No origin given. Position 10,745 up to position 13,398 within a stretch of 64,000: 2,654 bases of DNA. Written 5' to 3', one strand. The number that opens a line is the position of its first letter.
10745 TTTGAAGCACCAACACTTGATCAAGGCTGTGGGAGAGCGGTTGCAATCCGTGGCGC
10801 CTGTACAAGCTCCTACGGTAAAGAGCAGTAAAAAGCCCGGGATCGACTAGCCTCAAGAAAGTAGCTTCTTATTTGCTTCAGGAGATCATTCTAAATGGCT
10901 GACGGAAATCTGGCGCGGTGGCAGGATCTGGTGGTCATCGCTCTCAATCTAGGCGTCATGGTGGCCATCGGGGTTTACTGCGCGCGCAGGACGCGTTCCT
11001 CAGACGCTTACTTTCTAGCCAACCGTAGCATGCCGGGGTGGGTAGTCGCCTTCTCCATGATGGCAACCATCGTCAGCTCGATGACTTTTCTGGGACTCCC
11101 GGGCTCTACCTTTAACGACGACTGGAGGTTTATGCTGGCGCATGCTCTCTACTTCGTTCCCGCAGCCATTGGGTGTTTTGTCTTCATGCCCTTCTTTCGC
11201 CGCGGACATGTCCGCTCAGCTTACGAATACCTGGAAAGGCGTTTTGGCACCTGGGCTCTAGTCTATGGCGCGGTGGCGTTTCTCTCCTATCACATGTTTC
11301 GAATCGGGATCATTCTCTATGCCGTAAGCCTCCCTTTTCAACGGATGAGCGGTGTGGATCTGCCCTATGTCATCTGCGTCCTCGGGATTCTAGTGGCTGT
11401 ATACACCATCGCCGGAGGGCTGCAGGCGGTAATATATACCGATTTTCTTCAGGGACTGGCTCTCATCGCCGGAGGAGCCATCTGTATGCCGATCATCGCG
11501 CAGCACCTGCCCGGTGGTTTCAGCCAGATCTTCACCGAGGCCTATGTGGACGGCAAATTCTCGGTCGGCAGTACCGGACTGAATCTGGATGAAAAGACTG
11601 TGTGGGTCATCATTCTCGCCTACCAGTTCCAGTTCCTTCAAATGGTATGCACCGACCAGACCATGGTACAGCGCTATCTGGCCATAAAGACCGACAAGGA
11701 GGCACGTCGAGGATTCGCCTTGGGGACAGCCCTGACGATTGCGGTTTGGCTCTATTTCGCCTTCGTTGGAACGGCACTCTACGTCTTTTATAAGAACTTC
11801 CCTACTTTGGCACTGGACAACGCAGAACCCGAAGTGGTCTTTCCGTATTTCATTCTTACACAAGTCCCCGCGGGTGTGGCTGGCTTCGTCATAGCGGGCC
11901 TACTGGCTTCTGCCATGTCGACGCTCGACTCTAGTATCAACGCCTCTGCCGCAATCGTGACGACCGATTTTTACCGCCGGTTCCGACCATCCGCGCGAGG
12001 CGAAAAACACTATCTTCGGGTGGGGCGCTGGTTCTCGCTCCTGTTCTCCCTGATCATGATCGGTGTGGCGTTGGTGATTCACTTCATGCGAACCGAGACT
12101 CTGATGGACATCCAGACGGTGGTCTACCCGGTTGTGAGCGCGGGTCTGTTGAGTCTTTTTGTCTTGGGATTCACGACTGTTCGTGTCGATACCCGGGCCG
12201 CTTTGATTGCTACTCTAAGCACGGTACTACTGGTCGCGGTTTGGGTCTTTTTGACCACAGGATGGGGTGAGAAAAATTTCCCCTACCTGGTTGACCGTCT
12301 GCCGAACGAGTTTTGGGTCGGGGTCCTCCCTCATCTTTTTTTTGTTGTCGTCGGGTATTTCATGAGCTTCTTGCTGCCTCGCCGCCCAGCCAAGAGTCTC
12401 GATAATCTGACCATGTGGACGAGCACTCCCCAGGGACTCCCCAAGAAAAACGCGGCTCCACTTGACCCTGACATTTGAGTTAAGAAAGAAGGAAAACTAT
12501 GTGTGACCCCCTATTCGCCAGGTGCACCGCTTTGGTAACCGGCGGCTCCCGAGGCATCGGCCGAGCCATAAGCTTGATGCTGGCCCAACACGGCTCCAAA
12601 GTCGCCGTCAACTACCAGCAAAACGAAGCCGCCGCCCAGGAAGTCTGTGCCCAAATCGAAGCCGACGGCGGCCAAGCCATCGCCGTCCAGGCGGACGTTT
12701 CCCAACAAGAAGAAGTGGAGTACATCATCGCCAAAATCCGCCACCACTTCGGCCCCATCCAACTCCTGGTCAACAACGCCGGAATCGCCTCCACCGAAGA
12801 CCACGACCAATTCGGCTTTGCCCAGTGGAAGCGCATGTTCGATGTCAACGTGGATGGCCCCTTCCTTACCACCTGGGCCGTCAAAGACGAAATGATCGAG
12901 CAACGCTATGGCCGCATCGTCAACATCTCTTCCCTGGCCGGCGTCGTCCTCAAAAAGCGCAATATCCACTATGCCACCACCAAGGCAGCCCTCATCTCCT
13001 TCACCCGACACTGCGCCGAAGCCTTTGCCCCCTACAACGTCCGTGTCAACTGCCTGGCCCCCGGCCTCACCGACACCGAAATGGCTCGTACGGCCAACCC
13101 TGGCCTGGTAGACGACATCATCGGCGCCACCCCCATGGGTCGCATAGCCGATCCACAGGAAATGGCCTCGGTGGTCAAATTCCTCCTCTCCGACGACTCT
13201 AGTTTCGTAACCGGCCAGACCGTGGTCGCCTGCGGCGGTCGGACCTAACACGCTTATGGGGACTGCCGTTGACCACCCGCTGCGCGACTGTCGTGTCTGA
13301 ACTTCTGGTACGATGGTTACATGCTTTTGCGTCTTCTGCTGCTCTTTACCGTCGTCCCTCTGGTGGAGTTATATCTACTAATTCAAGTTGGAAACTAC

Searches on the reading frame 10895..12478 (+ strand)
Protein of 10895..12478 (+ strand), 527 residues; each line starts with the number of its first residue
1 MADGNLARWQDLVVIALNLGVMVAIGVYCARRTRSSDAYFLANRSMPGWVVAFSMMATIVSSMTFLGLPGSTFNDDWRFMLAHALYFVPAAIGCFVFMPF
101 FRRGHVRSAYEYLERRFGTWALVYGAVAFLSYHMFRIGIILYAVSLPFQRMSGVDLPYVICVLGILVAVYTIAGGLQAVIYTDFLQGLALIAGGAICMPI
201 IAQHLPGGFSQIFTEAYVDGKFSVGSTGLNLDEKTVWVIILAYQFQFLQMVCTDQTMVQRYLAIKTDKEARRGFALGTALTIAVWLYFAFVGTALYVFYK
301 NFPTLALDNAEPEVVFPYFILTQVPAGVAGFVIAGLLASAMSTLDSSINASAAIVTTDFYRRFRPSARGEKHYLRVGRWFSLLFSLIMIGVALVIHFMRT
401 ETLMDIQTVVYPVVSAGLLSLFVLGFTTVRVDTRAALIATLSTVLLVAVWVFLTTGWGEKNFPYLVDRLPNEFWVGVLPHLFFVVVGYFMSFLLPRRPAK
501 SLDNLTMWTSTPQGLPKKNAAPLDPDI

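Call 48: search_protein_families(library=phrogs, proteins=[window:10895-12478:+], max_evalue=0.001)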
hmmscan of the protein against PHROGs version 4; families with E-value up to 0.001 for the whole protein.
window:10895-12478:+ (527 aa): 2 families
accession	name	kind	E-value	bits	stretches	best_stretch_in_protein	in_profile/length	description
phrog_15045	-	unknown function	1.3e-35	124.4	1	11-492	5-471/507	-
phrog_20720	-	unknown function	9.2e-16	58.7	1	12-452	4-423/460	-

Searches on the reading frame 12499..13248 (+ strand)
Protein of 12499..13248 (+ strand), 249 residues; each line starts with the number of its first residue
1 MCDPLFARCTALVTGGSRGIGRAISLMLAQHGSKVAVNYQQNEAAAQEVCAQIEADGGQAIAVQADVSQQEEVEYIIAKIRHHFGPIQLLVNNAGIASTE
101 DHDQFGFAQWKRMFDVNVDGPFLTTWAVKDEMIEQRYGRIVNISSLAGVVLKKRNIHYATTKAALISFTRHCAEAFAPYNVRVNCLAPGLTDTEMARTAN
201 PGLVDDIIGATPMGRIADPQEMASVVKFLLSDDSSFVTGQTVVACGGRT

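Call 48: search_protein_families(library=phrogs, proteins=[window:12499-13248:+], max_evalue=0.001)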
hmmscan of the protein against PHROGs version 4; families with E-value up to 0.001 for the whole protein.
window:12499-13248:+ (249 aa): 1 family
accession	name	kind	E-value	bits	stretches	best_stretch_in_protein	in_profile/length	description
phrog_3142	-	moron, auxiliary metabolic gene and host takeover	1.6e-57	196.2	1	10-245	289-516/596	FabG-like 3-oxoacyl-(acyl-carrier-protein) reductase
